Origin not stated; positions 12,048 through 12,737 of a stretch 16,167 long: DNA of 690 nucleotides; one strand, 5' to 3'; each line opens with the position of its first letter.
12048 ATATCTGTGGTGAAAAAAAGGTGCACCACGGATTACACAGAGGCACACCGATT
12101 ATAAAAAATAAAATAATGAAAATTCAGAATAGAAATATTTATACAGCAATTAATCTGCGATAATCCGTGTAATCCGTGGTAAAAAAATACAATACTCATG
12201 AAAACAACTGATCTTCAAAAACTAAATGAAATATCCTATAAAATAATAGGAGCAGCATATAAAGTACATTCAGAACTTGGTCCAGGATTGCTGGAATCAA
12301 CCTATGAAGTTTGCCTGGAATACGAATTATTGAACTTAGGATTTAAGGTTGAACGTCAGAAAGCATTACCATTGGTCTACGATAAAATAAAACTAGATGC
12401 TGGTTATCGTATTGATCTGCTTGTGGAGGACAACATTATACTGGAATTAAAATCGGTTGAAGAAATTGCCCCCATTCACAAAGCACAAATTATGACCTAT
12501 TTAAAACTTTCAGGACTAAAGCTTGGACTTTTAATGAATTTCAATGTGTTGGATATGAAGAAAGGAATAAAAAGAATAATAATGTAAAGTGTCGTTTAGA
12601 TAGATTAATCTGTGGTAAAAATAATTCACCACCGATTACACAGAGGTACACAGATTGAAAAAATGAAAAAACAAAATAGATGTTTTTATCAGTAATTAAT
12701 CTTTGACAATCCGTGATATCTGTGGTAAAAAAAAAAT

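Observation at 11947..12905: sbcD-sbcC operon split by a 960-bp cassette: a GxxExxY (PD-(D/E)XK-like) gene nested among hairpin-forming repeat modules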

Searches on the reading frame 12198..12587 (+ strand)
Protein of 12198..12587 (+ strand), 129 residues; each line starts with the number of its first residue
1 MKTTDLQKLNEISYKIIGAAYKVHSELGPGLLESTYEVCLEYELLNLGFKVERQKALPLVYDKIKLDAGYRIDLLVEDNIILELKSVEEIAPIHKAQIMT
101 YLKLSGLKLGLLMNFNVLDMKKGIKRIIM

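Call 3: search_protein_families(library=pfam, proteins=[window:12198-12587:+])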
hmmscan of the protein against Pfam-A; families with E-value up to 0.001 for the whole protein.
window:12198-12587:+ (129 aa): 1 family
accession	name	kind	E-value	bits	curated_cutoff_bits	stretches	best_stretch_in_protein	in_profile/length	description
PF13366.12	PDDEXK_3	-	3.4e-44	150.4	22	1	11-127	2-117/117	PD-(D/E)XK nuclease superfamily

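Call 4: search_protein_families(library=ncbifam, proteins=[window:12198-12587:+])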
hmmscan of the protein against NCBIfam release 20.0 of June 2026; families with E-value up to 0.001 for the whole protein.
window:12198-12587:+ (129 aa): 1 family
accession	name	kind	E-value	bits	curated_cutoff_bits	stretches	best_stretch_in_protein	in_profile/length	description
TIGR04256.1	GxxExxY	subfamily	2.5e-45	153.6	35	1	11-128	1-116/116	GxxExxY protein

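Call 9: find_encoding_contigs(protein=window:12198-12587:+, flank=10000, max_places=10)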
Protein window:12198-12587:+ (129 aa): 1 contig read that carries it; 1 place shown.
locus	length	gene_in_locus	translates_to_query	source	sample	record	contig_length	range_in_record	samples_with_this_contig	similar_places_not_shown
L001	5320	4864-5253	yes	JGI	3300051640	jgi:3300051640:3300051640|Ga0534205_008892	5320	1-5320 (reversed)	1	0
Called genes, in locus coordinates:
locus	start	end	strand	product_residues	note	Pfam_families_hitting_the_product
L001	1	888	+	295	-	?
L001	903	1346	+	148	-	-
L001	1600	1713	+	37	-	-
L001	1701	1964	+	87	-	-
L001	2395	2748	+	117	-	-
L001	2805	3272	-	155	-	PF01242:PTPS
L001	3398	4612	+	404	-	PF00149:Metallophos, PF12850:Metallophos_2 (faint)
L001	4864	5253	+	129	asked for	PF13366:PDDEXK_3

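Call 17: find_homologous_proteins(query=window:12198-12584:+, max_evalue=0.00001)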
Query window:12198-12584:+ (129 aa): 7993 proteins with E <= 0.00001 among 8000 candidates; the best 120 are listed.
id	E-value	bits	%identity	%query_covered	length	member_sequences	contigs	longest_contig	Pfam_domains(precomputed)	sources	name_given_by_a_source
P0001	1.7e-74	266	100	100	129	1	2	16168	PF13366.13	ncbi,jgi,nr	ncbi:MAG: GxxExxY protein [Prolixibacteraceae bacterium]|jgi:GxxExxY protein|nr:GxxExxY protein [Pro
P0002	6.9e-62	225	83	98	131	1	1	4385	PF13366.13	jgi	jgi:GxxExxY protein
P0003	1.9e-61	224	83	98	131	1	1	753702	PF13366.13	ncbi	ncbi:MAG: GxxExxY protein [Bacteroidales bacterium]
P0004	1.4e-60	221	83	96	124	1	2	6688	PF13366.13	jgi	jgi:GxxExxY protein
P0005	7.8e-60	219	85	96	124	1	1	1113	PF13366.13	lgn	-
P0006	1.2e-59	218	82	96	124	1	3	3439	PF13366.13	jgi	jgi:GxxExxY protein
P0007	1.2e-59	218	81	100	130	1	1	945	PF13366.13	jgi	-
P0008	1.4e-59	218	83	96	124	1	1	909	PF13366.13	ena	-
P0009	2.3e-59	217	83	96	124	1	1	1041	PF13366.13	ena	-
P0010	2.6e-59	217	83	95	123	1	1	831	PF13366.13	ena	-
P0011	3.1e-59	217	80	98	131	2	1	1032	PF13366.13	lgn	-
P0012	6.1e-59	216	81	96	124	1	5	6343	PF13366.13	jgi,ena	-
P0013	8.1e-59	215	81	96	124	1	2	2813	PF13366.13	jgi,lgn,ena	-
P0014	1.2e-58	215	84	94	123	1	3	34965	PF13366.13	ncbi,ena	-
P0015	1.9e-58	214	81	96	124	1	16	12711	PF13366.13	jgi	jgi:GxxExxY protein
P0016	3.3e-58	213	80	97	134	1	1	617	PF13366.13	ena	-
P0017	3.4e-58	213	81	96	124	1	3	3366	PF13366.13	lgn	-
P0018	3.4e-58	213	81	95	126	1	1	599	PF13366.13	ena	-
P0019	4.0e-58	213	81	96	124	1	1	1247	PF13366.13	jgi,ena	-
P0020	4.0e-58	213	81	96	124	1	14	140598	PF13366.13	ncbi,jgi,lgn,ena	jgi:GxxExxY protein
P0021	4.7e-58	213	84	95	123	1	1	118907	PF13366.13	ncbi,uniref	ncbi:GxxExxY protein [Saccharicrinis sp. 156]|uniref:GxxExxY protein n=1 Tax=Saccharicrinis sp. 156 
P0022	4.9e-58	213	81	96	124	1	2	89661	PF13366.13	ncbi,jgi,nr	ncbi:MAG: GxxExxY protein [Mariniphaga sp.]|jgi:GxxExxY protein|nr:GxxExxY protein [Mariniphaga sp.]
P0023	5.1e-58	213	81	95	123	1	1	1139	PF13366.13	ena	-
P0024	5.4e-58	213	81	96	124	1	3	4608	PF13366.13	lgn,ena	-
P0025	5.7e-58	213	77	99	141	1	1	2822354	PF13366.13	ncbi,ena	-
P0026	5.7e-58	213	84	95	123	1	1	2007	PF13366.13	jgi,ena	-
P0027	6.4e-58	212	84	95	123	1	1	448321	PF13366.13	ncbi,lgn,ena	-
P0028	6.6e-58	212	81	96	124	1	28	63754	PF13366.13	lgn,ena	-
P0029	8.3e-58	212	81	96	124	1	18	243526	PF13366.13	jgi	jgi:GxxExxY protein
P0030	8.6e-58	212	81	96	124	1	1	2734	PF13366.13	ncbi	-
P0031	8.8e-58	212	77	96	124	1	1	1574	PF13366.13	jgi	jgi:GxxExxY protein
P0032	9.7e-58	212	81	96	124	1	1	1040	PF13366.13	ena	-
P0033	1.1e-57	212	81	95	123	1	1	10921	PF13366.13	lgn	-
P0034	1.5e-57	211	81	96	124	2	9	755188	PF13366.13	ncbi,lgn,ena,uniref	ncbi:MAG: GxxExxY protein [Cyclobacteriaceae bacterium]|uniref:GxxExxY protein n=1 Tax=Marinoscillum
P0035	1.5e-57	211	80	96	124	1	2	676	PF13366.13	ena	-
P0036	1.7e-57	211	81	96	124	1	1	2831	PF13366.13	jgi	-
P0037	2.1e-57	211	81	96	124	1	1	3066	PF13366.13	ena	-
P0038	2.1e-57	211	78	96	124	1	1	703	PF13366.13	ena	-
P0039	2.2e-57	211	80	96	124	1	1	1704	PF13366.13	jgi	jgi:GxxExxY protein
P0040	2.3e-57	211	83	96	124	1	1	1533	PF13366.13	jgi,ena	-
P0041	2.4e-57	211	80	96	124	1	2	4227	PF13366.13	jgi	jgi:GxxExxY protein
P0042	2.5e-57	210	78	100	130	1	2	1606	PF13366.13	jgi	jgi:GxxExxY protein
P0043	2.8e-57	210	81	96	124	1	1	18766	PF13366.13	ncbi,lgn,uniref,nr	ncbi:GxxExxY protein [Tangfeifania diversioriginum]|uniref:GxxExxY protein n=1 Tax=Tangfeifania dive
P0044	2.8e-57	210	82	95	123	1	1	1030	PF13366.13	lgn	-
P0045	2.9e-57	210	81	95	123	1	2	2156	PF13366.13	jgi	jgi:GxxExxY protein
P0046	3.2e-57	210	79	96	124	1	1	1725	PF13366.13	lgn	-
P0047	3.4e-57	210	83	94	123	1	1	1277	PF13366.13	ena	-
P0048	3.7e-57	210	81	96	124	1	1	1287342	PF13366.13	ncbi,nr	ncbi:GxxExxY protein [Saccharicrinis carchari]|nr:GxxExxY protein [Saccharicrinis carchari]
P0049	4.0e-57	210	80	95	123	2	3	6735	PF13366.13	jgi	jgi:GxxExxY protein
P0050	5.0e-57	210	81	95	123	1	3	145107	PF13366.13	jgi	jgi:GxxExxY protein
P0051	5.2e-57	209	83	95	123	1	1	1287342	PF13366.13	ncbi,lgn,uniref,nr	ncbi:GxxExxY protein [Saccharicrinis carchari]|uniref:GxxExxY protein n=2 Tax=Saccharicrinis carchar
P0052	5.3e-57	209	77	100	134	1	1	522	PF13366.13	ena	-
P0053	5.6e-57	209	80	96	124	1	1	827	PF13366.13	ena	-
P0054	6.3e-57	209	81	95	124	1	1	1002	PF13366.13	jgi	jgi:GxxExxY protein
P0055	6.9e-57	209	79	96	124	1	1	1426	PF13366.13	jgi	jgi:GxxExxY protein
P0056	7.2e-57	209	80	96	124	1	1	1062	PF13366.13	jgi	jgi:GxxExxY protein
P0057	7.2e-57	209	81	95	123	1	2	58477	PF13366.13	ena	-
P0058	8.0e-57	209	80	96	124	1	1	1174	PF13366.13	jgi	jgi:GxxExxY protein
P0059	8.2e-57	209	81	96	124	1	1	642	PF13366.13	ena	-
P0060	9.3e-57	209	77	96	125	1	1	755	PF13366.13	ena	-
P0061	9.3e-57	209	78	99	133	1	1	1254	PF13366.13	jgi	jgi:GxxExxY protein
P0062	9.4e-57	209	77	96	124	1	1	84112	PF13366.13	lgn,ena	-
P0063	1.1e-56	208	79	95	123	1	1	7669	PF13366.13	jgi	jgi:GxxExxY protein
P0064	1.1e-56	208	80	95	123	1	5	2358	PF13366.13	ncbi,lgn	-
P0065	1.1e-56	208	81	96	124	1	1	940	PF13366.13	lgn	-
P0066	1.3e-56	208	80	95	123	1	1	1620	PF13366.13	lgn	-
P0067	1.5e-56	208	78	96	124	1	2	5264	PF13366.13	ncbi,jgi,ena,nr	ncbi:MAG: GxxExxY protein [Bacteroidetes bacterium]|nr:MAG: GxxExxY protein [Bacteroidota bacterium]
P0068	1.5e-56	208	79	96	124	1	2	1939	PF13366.13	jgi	-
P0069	1.5e-56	208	79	95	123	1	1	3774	PF13366.13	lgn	-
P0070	1.5e-56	208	79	95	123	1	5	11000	PF13366.13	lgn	-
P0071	1.7e-56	208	78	96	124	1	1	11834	PF13366.13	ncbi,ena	-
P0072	1.7e-56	208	80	95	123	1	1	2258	PF13366.13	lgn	-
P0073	1.7e-56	208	77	96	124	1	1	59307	PF13366.13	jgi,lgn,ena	-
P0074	1.8e-56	208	81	95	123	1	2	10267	PF13366.13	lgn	-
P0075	1.8e-56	208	81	94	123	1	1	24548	PF13366.13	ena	-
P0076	1.8e-56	208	80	95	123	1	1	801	PF13366.13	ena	-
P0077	1.9e-56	208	80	95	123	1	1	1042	PF13366.13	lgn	-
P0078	2.0e-56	208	81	96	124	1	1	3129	PF13366.13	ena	-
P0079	2.1e-56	208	81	96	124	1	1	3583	PF13366.13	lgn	-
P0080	2.1e-56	208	80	95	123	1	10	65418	PF13366.13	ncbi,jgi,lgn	ncbi:MAG: GxxExxY protein [Flavobacteriales bacterium]|jgi:GxxExxY protein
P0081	2.3e-56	207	78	96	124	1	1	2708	PF13366.13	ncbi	-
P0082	2.4e-56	207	75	98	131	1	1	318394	PF13366.13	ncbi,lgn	-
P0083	2.4e-56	207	79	96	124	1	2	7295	PF13366.13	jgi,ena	-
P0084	2.5e-56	207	77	99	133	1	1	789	PF13366.13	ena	-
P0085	2.6e-56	207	78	95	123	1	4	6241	PF13366.13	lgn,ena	-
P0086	2.8e-56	207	81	95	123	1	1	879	PF13366.13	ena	-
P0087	2.8e-56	207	79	95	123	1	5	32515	PF13366.13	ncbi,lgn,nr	nr:GxxExxY protein [uncultured Flavobacterium sp.]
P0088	3.1e-56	207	79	95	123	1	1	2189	PF13366.13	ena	-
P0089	3.2e-56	207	79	96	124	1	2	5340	PF13366.13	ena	-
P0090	3.4e-56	207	80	95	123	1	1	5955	PF13366.13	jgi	jgi:GxxExxY protein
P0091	3.6e-56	207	80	95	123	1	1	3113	PF13366.13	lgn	-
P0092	3.6e-56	207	78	96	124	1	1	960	PF13366.13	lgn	-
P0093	3.7e-56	207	80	98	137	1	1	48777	PF13366.13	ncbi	-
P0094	3.7e-56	207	79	95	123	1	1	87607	PF13366.13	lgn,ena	-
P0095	3.8e-56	207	77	95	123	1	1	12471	PF13366.13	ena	-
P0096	3.8e-56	207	79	96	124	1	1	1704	PF13366.13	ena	-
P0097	3.8e-56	207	79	96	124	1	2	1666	PF13366.13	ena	-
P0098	3.9e-56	207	78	96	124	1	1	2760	PF13366.13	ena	-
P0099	4.0e-56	207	74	100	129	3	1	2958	PF13366.13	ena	-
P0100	4.4e-56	206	82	94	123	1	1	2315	PF13366.13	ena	-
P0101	4.6e-56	206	77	96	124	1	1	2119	PF13366.13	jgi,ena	-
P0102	4.7e-56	206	78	97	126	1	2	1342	PF13366.13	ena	-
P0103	4.9e-56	206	79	95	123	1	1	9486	PF13366.13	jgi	jgi:GxxExxY protein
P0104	5.1e-56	206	77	96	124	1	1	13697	PF13366.13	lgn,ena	-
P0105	5.4e-56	206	74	96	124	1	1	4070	PF13366.13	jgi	-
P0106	5.4e-56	206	81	94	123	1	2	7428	PF13366.13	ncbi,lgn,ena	-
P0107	5.6e-56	206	78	96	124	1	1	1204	PF13366.13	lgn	-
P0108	5.6e-56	206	79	95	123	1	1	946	PF13366.13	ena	-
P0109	6.1e-56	206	79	96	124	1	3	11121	PF13366.13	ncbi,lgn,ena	-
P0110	6.7e-56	206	81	96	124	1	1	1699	PF13366.13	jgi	-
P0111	7.1e-56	206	78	96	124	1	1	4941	PF13366.13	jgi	jgi:GxxExxY protein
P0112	7.2e-56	206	81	94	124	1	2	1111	PF13366.13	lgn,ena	-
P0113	7.2e-56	206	77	96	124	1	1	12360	PF13366.13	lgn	-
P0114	7.4e-56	206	78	96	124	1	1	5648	PF13366.13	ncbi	-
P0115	7.8e-56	206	83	93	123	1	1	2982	PF13366.13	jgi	jgi:GxxExxY protein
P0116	7.8e-56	206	77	95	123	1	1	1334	PF13366.13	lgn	-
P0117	7.8e-56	206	76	97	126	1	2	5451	PF13366.13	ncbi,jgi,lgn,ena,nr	ncbi:MAG: GxxExxY protein [Bacteroidales bacterium]|nr:GxxExxY protein [Bacteroidales bacterium]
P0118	8.5e-56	206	76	96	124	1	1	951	PF13366.13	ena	-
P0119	9.0e-56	205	80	96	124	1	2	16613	PF13366.13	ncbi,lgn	-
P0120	9.1e-56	205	82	93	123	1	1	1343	PF13366.13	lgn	-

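Call 18: find_encoding_contigs(protein=P0003, flank=10000, max_places=4)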
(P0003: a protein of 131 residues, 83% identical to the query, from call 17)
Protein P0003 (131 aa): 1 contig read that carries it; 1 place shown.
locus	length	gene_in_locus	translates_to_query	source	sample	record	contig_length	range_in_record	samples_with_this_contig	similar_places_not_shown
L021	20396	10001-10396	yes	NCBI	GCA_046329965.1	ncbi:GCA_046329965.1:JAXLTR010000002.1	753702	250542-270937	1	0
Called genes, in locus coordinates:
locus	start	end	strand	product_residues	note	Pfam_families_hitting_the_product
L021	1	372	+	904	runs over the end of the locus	PF21760:SecD_1st, PF02355:SecD_SecF_C, PF00873:ACR_tran, PF02355:SecD_SecF_C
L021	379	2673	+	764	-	PF13191:AAA_16, PF01637:ATPase_2, PF13173:AAA_14 (faint), PF13401:AAA_22 (weak)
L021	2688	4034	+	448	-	PF19964:EAD11, PF14516:AAA_35 (weak)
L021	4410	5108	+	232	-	PF09603:Fib_succ_major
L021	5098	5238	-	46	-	-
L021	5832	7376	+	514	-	PF00665:rve (weak), PF22483:Mu-transpos_C_2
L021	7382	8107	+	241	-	PF01695:IstB_IS21, PF00308:Bac_DnaA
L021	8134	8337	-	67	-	-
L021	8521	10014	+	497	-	PF12161:HsdM_N, PF02384:N6_Mtase, PF07669:Eco57I (weak)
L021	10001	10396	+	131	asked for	PF13366:PDDEXK_3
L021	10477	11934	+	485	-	PF12161:HsdM_N, PF02384:N6_Mtase, PF01170:UPF0020 (weak), PF07669:Eco57I (weak)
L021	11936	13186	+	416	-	PF01420:Methylase_S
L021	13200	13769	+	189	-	-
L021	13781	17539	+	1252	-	PF13614:AAA_31 (faint), PF00313:CSD (weak)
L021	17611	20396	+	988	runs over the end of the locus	PF04313:HSDR_N, PF04851:ResIII, PF00270:DEAD (faint), PF18766:SWI2_SNF2, PF22679:T1R_D3-like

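Call 19: find_encoding_contigs(protein=P0048, flank=10000, max_places=4)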
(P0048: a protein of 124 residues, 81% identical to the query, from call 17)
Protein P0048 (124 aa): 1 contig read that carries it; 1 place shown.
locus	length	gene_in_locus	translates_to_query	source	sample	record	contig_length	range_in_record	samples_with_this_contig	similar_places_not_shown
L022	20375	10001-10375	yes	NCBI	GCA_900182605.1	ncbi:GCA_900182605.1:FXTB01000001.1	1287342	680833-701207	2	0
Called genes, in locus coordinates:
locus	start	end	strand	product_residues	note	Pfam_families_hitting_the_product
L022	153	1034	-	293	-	PF02629:CoA_binding, PF13380:CoA_binding_2, PF13607:Succ_CoA_lig, PF00549:Ligase_CoA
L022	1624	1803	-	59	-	-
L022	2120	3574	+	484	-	PF10396:TrmE_N, PF12631:MnmE_helical, PF03193:RsgA_GTPase (faint), PF00025:Arf (weak), PF00009:GTP_EFTU (faint), PF00071:Ras (weak), PF01926:MMR_HSR1, PF02421:FeoB_N, +1 more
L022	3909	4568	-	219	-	PF08843:AbiEii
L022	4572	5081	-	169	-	PF01381:HTH_3, PF21956:DUF6922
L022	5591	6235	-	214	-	-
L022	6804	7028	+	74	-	-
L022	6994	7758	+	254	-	-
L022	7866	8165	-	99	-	-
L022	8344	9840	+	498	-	PF12161:HsdM_N, PF02384:N6_Mtase, PF07669:Eco57I (faint)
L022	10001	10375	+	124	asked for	PF13366:PDDEXK_3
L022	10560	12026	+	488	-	PF12161:HsdM_N, PF02384:N6_Mtase, PF01170:UPF0020 (weak), PF07669:Eco57I (faint)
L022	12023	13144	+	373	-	PF01420:Methylase_S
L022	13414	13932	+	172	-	-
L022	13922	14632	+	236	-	PF08843:AbiEii (faint)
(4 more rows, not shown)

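Call 20: find_encoding_contigs(protein=P0034, flank=10000, max_places=6)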
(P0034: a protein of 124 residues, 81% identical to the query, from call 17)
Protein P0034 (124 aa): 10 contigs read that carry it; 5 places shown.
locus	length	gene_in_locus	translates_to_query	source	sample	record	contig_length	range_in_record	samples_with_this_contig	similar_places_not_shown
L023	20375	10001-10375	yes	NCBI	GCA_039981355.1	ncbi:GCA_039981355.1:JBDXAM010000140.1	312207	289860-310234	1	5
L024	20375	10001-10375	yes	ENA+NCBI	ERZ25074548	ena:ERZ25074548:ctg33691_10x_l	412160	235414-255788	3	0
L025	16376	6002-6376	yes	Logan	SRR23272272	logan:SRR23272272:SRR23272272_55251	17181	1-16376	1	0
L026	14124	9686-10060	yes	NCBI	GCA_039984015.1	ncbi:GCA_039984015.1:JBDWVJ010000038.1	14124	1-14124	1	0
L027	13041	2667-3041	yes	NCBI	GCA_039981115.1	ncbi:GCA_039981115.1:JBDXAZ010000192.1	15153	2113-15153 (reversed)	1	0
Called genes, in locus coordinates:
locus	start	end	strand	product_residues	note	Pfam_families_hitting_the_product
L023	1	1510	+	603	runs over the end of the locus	PF00144:Beta-lactamase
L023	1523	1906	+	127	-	PF01042:Ribonuc_L-PSP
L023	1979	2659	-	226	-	PF01427:Peptidase_M15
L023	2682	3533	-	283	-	PF00165:HTH_AraC (weak), PF12833:HTH_18, PF00165:HTH_AraC (weak)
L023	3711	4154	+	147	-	-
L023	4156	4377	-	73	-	PF00892:EamA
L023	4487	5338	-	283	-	PF21957:Zn_ribbon_16, PF19898:DUF6371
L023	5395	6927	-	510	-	-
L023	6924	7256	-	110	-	PF12728:HTH_17 (weak)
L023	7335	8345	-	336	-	-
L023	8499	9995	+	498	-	PF12161:HsdM_N, PF02384:N6_Mtase, PF07669:Eco57I (faint)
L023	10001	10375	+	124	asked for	PF13366:PDDEXK_3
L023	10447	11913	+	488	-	PF12161:HsdM_N, PF02384:N6_Mtase, PF01170:UPF0020 (weak)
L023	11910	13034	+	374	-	PF01420:Methylase_S (weak)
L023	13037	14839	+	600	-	PF02463:SMC_N, PF13304:AAA_21, PF13175:AAA_15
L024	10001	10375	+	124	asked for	PF13366:PDDEXK_3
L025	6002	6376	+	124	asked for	PF13366:PDDEXK_3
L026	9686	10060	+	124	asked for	PF13366:PDDEXK_3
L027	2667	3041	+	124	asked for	PF13366:PDDEXK_3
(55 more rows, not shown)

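Call 24: search_solved_structures(query=window:12198-12584:+, max_evalue=1, show_alignments=1)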
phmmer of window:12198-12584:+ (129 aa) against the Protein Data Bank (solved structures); distinct sequences matched with E-value up to 1: 0.

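Call 38: find_related_loci(query=A1, collection=viral_contigs, flank=3000)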
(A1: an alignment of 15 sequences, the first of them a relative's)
Query A1 (129 aa) in viral_contigs; peptide patterns used: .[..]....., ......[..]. (x = any residue, [..] = any of these).
138 stretches matched a pattern, but none encodes a relative of the query by tblastn (E <= 1e-3).

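Call 39: search_dna_similar(query=window:12198-12584:+, collection=plasmids, mode=protein, max_rows=40, rows=spread)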
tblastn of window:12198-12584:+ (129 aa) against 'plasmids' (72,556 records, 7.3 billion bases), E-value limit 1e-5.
Records with a match: 8; places in all: 10; records where one place covers at least 80% of the query: 8.
Best place of each record, by identity: <60% 8.
By first word of the organism name: Bacteroides 1; Bernardetia 1; Gemmatirosa 1; Fusobacteria 1; Sphingomonas 1; Prevotella 1; Treponema 1; Persicobacter 1.
By predicted mobility (MOB-suite, as given by PLSDB): non-mobilizable 8.
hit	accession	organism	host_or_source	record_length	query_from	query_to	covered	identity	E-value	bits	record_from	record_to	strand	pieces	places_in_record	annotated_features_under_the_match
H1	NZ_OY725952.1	Bacteroides finegoldii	-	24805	6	129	96%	54.0%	1e-32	127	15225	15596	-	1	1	GxxExxY protein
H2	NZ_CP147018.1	Bernardetia sp. Wsw4-3y2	Red alga,Red algae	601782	2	129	99%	51.2%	2e-32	126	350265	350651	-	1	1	GxxExxY protein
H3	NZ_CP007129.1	Gemmatirosa kalamazoonensis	-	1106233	3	128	98%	51.1%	3e-25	138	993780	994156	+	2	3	record has no annotation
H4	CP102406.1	Fusobacteria bacterium ZRK30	pure culture,cold seep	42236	8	129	95%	43.4%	3e-14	74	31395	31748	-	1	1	GxxExxY protein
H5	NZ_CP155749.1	Sphingomonas parapaucimobilis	Chinese cabbage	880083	9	128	93%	44.2%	3e-22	97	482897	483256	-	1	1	GxxExxY protein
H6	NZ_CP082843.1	Prevotella nigrescens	-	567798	11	116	82%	43.4%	7e-17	82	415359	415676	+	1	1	GxxExxY protein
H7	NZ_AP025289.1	Treponema saccharophilum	-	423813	15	121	83%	41.1%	7e-13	71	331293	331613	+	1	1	GxxExxY protein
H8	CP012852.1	Persicobacter sp. JZB09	cell culture,soil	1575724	8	121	88%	33.3%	2e-7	55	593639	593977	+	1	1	none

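Call 40: get_annotated_region(hit=H1, flank=3000)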
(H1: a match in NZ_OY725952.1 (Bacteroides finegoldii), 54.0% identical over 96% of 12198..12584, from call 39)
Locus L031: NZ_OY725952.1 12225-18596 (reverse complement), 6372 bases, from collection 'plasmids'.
description: Bacteroides finegoldii strain Bacteroides finegoldii TSDC17.2-1.1 plasmid 50, complete sequence
organism: Bacteroides finegoldii (NCBI taxid 338188)
taxonomy: Bacteria; Bacteroidota; Bacteroidia; Bacteroidales; Bacteroidaceae; Bacteroides; Bacteroides finegoldii
host: -; source: -; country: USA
typing (MOB-suite, as given by PLSDB): non-mobilizable
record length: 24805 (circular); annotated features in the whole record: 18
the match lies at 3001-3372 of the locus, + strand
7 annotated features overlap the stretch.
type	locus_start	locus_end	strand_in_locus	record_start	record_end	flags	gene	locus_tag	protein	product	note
CDS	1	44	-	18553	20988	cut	thrA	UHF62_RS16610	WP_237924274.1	bifunctional aspartate kinase/homoserine dehydrogenase I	GO:0008652 - amino acid biosynthetic process [Evidence IEA]; GO:0009067 - aspartate family amino acid biosynthetic ...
CDS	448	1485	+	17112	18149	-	-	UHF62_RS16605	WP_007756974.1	asparaginase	-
CDS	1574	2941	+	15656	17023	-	radA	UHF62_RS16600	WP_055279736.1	DNA repair protein RadA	GO:0006281 - DNA repair [Evidence IEA]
CDS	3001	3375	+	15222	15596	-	-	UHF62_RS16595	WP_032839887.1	GxxExxY protein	-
CDS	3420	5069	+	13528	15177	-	-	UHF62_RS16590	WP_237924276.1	FAD-dependent protein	-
CDS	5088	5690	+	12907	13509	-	-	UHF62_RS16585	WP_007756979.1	LuxR C-terminal-related transcriptional regulator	GO:0006355 - regulation of DNA-templated transcription [Evidence IEA]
CDS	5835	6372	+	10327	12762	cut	-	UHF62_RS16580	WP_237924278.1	TonB-dependent receptor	-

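Call 41: get_annotated_region(hit=H2, flank=3000)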
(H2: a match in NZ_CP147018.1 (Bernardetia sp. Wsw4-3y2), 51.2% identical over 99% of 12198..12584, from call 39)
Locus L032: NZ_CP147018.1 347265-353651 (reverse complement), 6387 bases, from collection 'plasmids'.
description: Bernardetia sp. Wsw4-3y2 plasmid plasmd1, complete sequence
organism: Bernardetia sp. Wsw4-3y2 (NCBI taxid 3127471)
taxonomy: Bacteria; Bacteroidota; Cytophagia; Cytophagales; Bernardetiaceae; Bernardetia; Bernardetia sp. Wsw4-3y2
host: -; source: Red alga,Red algae; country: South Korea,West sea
typing (MOB-suite, as given by PLSDB): non-mobilizable
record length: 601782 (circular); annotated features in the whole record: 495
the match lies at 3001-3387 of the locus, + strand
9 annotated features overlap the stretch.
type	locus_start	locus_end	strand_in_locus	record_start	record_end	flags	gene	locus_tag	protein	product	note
CDS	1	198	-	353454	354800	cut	-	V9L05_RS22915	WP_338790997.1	hypothetical protein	-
CDS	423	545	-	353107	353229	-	-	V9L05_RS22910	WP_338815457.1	hypothetical protein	-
CDS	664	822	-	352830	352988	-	-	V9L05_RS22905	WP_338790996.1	hypothetical protein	-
CDS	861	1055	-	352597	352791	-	-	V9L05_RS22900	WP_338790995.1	hypothetical protein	-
CDS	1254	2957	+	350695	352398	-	ade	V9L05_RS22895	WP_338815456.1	adenine deaminase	GO:0006168 - adenine salvage [Evidence IEA]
CDS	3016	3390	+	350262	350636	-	-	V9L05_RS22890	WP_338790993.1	GxxExxY protein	-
CDS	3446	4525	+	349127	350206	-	-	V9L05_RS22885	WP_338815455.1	mannose-1-phosphate guanylyltransferase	-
CDS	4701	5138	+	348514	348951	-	-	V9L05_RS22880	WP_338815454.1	hypothetical protein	-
CDS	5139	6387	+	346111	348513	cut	-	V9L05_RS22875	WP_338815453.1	tetratricopeptide repeat protein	-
